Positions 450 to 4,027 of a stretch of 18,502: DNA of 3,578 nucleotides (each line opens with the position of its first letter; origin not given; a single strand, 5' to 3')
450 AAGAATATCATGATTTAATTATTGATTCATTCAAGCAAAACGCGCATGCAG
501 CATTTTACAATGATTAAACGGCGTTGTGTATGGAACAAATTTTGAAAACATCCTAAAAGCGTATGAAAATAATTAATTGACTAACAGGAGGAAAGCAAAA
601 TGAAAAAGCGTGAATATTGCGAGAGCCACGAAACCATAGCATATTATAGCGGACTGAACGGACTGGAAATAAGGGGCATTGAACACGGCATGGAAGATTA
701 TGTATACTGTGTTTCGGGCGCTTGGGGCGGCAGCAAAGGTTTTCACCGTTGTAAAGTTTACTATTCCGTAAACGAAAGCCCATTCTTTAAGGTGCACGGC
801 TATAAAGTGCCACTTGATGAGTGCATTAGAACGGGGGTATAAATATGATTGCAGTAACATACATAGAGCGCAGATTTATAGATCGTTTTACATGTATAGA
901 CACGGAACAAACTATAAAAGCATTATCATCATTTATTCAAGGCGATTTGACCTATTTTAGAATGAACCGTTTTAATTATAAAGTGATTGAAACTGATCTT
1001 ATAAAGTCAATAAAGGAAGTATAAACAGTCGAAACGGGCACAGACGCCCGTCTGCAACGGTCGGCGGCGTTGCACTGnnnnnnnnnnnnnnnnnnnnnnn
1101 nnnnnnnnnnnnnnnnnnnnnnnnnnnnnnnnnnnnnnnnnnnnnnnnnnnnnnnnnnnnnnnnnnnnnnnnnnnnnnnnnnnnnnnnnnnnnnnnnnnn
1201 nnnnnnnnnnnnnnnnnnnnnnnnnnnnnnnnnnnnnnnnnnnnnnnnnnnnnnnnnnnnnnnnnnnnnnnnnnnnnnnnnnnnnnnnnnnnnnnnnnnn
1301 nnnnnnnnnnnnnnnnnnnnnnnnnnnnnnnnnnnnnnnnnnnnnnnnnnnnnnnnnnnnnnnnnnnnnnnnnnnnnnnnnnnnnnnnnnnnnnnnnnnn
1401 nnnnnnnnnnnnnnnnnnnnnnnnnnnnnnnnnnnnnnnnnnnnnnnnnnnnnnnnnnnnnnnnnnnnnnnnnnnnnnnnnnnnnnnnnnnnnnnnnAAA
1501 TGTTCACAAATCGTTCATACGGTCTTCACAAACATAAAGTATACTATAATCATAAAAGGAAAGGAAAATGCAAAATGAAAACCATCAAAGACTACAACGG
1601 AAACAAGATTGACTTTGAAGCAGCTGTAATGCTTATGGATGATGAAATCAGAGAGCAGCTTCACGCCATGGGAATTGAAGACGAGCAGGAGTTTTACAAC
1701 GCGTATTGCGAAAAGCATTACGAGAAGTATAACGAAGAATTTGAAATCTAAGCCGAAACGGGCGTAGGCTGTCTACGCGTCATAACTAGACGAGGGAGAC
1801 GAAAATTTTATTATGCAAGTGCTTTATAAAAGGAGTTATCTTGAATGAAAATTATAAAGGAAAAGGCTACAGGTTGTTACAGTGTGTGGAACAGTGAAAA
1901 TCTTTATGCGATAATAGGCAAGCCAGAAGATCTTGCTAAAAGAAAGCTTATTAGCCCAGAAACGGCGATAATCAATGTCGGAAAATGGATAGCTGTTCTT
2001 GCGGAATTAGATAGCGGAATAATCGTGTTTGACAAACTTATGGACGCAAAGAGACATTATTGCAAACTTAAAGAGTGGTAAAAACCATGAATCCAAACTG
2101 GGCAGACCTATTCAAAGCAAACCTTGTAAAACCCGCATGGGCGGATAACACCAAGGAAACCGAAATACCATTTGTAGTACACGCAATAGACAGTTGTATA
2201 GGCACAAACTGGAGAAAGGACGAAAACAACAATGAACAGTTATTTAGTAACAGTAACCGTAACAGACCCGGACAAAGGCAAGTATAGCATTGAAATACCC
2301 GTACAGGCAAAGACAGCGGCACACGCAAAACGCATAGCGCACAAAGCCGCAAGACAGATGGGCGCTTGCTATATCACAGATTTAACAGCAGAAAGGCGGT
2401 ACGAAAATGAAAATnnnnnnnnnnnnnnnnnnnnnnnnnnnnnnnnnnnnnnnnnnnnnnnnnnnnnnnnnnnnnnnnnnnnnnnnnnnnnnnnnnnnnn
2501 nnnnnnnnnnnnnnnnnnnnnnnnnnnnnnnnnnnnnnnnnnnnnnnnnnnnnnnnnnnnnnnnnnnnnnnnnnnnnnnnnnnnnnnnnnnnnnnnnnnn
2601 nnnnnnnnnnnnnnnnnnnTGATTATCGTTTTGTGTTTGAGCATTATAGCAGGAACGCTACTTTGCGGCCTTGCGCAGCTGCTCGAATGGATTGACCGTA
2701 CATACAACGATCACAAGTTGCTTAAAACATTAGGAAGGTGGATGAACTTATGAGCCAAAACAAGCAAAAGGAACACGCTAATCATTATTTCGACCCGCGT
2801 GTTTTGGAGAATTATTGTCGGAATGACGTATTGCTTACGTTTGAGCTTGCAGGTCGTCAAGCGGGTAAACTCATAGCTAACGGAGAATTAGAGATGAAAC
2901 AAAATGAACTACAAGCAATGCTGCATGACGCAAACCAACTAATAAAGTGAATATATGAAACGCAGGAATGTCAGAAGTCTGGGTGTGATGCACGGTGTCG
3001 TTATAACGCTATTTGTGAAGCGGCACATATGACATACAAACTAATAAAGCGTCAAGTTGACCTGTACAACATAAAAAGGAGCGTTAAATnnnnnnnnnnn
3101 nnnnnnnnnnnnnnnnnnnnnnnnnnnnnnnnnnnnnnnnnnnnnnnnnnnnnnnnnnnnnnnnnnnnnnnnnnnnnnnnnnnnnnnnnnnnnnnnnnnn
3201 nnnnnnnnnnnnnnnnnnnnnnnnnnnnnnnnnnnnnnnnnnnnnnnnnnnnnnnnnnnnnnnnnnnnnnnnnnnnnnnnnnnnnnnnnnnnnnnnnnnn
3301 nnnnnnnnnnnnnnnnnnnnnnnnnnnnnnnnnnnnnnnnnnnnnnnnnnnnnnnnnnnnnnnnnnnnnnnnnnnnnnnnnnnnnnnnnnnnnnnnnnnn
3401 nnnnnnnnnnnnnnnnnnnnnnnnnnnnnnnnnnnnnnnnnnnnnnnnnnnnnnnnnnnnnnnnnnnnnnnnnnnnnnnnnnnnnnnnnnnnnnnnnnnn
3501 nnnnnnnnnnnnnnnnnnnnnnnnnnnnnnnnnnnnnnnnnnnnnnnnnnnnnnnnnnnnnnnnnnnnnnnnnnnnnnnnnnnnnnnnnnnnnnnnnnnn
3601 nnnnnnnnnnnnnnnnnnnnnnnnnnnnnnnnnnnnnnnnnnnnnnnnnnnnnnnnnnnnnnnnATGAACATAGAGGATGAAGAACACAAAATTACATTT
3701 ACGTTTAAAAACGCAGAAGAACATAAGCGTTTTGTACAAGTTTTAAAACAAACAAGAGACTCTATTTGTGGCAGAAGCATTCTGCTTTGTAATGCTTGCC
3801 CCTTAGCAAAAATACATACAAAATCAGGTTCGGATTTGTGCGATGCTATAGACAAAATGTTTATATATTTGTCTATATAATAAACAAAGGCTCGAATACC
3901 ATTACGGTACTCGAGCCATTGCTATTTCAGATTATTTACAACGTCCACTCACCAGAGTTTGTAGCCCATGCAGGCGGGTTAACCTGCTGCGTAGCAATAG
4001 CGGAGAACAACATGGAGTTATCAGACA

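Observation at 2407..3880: Four small Cys-rich paralogs packed into 1.5 kb of an 18.5-kb genome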

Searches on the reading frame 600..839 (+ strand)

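Call 51: search_protein_families(library=phrogs, max_evalue=0.01, proteins=[window:600-839:+])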
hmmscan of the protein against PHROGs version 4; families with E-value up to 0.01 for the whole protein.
window:600-839:+ (80 aa): 1 family
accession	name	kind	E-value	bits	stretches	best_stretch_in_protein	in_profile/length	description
phrog_17101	-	unknown function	1.1e-08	35.9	1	13-77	7-71/72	-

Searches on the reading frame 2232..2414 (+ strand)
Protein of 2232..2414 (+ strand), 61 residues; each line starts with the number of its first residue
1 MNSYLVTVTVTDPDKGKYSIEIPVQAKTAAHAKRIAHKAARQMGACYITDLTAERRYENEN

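Call 6: search_protein_families(library=pfam, max_evalue=1, proteins=[window:2232-2414:+])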
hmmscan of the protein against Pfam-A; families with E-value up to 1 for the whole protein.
window:2232-2414:+ (61 aa): 0 families

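Call 7: search_protein_families(library=phrogs, max_evalue=1, proteins=[window:2232-2414:+])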
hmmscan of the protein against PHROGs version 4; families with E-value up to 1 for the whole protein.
window:2232-2414:+ (61 aa): 0 families

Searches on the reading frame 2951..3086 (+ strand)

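Call 6: search_protein_families(library=pfam, max_evalue=1, proteins=[window:2951-3086:+])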
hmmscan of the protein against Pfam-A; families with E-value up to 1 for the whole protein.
window:2951-3086:+ (45 aa): 0 families

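Call 7: search_protein_families(library=phrogs, max_evalue=1, proteins=[window:2951-3086:+])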
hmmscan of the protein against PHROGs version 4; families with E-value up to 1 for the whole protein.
window:2951-3086:+ (45 aa): 1 family
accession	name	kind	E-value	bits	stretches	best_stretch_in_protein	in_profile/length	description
phrog_28310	-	unknown function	0.17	13.2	1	12-45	41-74/76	-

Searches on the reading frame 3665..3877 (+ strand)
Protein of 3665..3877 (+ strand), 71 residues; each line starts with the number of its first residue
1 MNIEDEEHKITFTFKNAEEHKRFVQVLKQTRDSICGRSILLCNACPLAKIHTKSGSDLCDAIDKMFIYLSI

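Call 6: search_protein_families(library=pfam, max_evalue=1, proteins=[window:3665-3877:+])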
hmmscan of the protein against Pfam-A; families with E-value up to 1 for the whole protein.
window:3665-3877:+ (71 aa): 0 families

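Call 7: search_protein_families(library=phrogs, max_evalue=1, proteins=[window:3665-3877:+])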
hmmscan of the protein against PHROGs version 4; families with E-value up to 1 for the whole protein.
window:3665-3877:+ (71 aa): 0 families

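Call 18: find_related_loci(query=window:3665-3877:+, collection=viral_contigs, flank=5000)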
Query window:3665-3877:+ (71 aa) in viral_contigs; peptide patterns used: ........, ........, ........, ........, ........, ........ (x = any residue, [..] = any of these).
26 stretches matched a pattern, but none encodes a relative of the query by tblastn (E <= 1e-3).

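Call 31: find_homologous_proteins(query=A2, max_evalue=10)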
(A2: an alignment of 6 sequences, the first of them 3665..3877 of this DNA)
Query A2 (6 sequences) (71 aa, profile of the alignment): 100 proteins with E <= 10 among 107 candidates.
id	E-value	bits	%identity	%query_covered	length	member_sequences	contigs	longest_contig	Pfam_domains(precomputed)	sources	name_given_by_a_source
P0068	2.7e-31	125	29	93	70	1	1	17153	-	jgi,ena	jgi:hypothetical protein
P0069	2.1e-30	122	29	93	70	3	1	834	-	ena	-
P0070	3.8e-30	121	32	87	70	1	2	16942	-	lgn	-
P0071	4.8e-30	121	30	93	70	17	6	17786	-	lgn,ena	-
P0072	5.0e-30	121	32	87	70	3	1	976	-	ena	-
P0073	2.6e-29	119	29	93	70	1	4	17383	-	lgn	-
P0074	3.9e-29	118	32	93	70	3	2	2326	-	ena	-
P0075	4.3e-29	118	32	93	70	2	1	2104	-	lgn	-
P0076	6.2e-29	117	32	92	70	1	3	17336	-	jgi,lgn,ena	jgi:hypothetical protein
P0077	1.9e-28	116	32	87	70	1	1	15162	-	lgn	-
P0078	2.5e-28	116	26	96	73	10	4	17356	-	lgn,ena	-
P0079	3.3e-28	115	32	87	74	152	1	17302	-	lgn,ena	-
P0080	1.9e-27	113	29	93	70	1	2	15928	-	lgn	-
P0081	4.0e-27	112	97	100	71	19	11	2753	-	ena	-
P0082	4.2e-27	112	97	100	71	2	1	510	-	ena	-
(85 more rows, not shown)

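Call 78: find_encoding_contigs(protein=window:3665-3877:+, flank=1500, max_places=5)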
Protein window:3665-3877:+ (71 aa): 4 contigs read that carry it; 3 places shown.
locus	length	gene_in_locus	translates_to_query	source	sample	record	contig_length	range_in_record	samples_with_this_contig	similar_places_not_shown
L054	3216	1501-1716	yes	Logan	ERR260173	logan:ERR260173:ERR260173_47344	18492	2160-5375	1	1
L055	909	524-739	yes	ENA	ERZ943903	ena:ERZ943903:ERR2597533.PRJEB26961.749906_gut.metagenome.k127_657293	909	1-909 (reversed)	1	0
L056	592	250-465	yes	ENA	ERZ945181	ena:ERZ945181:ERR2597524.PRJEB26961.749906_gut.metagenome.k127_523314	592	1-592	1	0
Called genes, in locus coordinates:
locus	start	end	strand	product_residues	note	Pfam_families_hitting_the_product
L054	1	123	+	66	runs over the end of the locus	-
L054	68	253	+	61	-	-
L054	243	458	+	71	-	-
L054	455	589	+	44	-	-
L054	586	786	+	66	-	-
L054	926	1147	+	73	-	-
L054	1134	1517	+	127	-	-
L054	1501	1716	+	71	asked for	-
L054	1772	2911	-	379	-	PF04513:Baculo_PEP_C (faint)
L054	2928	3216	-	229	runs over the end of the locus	-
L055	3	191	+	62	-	?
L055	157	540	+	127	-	-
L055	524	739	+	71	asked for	-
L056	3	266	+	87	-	?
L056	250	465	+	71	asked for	-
